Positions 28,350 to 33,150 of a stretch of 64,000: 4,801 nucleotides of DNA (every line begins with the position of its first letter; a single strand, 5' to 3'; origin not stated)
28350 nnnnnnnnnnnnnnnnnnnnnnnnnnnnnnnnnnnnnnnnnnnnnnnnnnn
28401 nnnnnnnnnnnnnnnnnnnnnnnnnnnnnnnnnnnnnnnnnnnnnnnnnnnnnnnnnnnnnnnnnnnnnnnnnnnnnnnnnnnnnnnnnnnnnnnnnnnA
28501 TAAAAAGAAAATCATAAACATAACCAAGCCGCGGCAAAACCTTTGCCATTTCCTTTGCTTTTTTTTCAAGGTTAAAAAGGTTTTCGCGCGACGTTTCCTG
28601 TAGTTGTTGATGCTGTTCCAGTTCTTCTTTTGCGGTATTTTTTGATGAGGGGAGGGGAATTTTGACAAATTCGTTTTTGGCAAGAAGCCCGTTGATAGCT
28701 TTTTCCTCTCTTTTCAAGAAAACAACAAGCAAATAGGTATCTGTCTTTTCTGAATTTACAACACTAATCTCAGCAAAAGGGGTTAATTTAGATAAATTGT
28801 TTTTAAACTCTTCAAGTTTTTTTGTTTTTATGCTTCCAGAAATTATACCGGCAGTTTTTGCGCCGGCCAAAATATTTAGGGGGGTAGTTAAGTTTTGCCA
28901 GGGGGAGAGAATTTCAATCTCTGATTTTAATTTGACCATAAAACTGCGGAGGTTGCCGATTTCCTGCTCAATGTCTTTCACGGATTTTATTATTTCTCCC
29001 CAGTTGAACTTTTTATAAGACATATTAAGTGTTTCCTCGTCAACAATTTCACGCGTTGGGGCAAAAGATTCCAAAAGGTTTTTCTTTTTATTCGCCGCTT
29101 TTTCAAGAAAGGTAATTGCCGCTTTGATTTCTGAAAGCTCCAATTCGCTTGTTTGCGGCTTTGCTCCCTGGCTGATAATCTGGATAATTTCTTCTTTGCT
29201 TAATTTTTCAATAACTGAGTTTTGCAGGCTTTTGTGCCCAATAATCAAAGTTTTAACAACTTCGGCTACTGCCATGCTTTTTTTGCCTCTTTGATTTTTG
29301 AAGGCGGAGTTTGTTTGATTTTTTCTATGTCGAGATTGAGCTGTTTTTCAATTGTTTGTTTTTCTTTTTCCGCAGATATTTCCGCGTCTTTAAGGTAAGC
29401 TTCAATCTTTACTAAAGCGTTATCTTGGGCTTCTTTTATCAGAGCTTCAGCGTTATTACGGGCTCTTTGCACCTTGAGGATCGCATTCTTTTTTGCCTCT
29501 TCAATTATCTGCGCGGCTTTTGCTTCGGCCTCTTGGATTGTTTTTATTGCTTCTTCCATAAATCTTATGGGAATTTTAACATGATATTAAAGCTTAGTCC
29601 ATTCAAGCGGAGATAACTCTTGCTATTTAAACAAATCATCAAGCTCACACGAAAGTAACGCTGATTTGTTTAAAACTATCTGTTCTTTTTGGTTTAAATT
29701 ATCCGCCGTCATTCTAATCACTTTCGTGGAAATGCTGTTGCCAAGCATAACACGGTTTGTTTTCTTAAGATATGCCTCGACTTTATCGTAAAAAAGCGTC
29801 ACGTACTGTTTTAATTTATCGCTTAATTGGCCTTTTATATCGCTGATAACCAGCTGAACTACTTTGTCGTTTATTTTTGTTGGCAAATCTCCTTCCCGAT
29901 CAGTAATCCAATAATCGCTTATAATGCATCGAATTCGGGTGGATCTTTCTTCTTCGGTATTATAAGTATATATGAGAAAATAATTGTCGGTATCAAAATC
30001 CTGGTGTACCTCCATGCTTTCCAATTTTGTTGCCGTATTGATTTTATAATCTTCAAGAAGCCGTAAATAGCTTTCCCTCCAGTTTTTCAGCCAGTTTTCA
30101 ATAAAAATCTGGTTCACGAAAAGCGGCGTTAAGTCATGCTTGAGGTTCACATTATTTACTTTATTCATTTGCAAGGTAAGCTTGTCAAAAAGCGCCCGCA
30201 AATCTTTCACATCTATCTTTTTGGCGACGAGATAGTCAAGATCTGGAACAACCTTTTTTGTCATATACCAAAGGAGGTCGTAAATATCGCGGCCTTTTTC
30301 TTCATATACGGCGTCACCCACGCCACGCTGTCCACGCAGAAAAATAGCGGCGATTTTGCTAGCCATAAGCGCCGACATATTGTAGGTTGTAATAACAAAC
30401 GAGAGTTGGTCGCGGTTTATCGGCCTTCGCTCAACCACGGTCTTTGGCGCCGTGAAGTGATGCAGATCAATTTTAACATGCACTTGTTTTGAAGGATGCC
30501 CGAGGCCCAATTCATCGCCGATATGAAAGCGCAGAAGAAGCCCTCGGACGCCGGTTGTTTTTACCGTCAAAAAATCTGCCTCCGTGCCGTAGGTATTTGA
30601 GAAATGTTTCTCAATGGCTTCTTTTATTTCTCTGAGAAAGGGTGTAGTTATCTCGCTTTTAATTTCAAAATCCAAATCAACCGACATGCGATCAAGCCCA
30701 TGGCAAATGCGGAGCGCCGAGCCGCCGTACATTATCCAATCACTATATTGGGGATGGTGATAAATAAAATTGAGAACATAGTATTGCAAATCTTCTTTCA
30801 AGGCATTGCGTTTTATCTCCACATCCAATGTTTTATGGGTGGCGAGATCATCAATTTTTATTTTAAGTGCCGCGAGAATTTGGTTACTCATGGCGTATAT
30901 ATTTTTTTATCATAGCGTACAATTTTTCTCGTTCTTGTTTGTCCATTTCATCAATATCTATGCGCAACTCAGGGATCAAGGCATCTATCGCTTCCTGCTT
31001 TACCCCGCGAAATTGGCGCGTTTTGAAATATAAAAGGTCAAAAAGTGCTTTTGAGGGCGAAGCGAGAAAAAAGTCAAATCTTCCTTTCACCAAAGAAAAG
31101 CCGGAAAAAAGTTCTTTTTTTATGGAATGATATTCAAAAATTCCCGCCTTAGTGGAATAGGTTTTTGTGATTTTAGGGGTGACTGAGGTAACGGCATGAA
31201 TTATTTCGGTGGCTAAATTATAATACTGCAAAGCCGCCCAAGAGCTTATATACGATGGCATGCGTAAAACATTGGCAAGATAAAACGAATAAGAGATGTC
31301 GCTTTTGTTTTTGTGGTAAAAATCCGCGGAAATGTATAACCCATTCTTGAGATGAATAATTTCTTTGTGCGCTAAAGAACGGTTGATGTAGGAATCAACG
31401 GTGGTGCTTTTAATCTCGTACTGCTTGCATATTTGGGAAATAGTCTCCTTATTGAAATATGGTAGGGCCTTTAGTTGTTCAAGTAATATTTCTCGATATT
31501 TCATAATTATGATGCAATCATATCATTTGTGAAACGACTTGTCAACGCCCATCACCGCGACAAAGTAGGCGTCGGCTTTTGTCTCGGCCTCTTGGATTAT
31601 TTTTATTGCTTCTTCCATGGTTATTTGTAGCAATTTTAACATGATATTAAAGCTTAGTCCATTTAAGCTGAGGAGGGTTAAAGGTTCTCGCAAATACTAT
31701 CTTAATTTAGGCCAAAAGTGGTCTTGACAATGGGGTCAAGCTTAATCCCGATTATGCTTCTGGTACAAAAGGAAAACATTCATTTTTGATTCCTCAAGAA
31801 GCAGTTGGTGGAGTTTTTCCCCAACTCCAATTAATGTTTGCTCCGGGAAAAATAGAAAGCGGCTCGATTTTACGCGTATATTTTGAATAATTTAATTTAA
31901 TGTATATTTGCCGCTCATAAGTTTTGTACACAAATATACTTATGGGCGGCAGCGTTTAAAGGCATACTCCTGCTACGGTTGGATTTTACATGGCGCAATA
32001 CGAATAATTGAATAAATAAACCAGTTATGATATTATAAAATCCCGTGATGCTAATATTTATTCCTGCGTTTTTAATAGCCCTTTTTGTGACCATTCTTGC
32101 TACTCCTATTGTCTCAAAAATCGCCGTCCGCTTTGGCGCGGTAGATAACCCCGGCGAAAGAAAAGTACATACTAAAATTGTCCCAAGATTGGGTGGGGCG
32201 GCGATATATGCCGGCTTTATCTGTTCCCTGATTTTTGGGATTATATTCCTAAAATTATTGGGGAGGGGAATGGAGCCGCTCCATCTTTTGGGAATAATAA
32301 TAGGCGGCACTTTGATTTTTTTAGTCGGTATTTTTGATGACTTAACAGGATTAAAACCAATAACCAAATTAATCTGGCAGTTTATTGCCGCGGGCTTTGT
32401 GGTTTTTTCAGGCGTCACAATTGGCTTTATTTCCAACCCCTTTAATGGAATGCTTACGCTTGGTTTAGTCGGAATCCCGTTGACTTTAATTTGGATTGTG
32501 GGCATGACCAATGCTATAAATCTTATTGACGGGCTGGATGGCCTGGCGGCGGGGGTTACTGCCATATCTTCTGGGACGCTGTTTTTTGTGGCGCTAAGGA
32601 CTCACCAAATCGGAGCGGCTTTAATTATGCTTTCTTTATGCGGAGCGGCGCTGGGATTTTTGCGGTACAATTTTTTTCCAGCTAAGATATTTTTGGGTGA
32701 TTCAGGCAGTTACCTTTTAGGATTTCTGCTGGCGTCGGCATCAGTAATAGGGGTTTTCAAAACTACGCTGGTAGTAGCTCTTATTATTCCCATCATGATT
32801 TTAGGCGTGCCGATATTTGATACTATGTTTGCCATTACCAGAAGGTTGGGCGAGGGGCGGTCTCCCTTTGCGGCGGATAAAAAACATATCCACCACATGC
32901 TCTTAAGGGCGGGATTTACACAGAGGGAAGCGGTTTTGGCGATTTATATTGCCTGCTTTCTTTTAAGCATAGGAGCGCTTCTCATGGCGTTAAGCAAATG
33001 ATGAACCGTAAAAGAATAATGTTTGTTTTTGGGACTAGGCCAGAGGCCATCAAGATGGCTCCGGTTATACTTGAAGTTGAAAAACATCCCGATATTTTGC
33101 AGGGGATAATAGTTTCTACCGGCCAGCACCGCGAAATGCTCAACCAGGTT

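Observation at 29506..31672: AbiEi/AbiEii module inserted at the head of the V-ATPase operon, bracketed by ~100-bp direct repeats that duplicate the operon 5' end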

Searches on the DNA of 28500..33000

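Call 33: search_rna_families(source=window, start=28500, end=33000, threshold=evalue, max_evalue=1)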
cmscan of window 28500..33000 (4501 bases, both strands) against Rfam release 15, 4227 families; matches with E-value up to 1: 1.
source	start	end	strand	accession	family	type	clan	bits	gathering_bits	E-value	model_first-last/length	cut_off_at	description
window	29605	29694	+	RF00143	mir-6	Gene; miRNA;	CL00083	25.1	58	0.29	1-74/74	no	mir-6 microRNA precursor family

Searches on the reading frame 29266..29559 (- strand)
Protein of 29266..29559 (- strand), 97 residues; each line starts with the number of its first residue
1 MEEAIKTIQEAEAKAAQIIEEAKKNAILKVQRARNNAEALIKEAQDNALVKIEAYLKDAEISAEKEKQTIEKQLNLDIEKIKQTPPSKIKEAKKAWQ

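Call 5: search_protein_families(library=pfam, proteins=[window:29266-29559:-], max_evalue=0.01)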
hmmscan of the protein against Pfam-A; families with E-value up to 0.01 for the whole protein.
window:29266-29559:- (97 aa): 1 family
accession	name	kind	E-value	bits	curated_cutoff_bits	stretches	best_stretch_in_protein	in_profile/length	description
PF16999.10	V-ATPase_G_2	-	0.0029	18.6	28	1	5-93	7-95/104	Vacuolar (H+)-ATPase G subunit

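Call 11: find_encoding_contigs(protein=window:29266-29559:-, flank=10000, max_places=10)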
Protein window:29266-29559:- (97 aa): 6 contigs read that carry it; 4 places shown.
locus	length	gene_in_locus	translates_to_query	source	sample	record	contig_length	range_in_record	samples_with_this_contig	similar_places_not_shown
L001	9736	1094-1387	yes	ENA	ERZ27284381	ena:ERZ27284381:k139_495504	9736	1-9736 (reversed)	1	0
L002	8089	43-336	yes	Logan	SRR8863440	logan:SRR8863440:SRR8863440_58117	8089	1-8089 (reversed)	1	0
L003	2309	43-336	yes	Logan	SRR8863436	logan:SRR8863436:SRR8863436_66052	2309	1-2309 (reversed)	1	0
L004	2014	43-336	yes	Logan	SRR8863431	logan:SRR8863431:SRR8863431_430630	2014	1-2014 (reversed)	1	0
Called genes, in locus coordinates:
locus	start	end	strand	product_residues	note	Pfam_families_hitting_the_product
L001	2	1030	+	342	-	?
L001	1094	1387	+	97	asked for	-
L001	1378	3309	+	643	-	PF01496:V_ATPase_I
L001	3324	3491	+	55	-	PF00137:ATP-synt_C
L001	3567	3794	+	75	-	PF00137:ATP-synt_C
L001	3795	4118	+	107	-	PF01991:vATP-synt_E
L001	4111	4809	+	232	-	PF01992:vATP-synt_AC39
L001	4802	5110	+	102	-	PF01990:ATP-synt_F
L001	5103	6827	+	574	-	PF02874:ATP-synt_ab_N, PF16886:ATP-synt_ab_Xtn, PF00006:ATP-synt_ab, PF22919:ATP-synt_VA_C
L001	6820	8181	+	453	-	PF02874:ATP-synt_ab_N, PF00006:ATP-synt_ab, PF22919:ATP-synt_VA_C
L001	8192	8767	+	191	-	PF01813:ATP-synt_D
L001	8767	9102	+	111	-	-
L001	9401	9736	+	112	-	?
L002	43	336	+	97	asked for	-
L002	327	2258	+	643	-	PF01496:V_ATPase_I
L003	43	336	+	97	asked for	-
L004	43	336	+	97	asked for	-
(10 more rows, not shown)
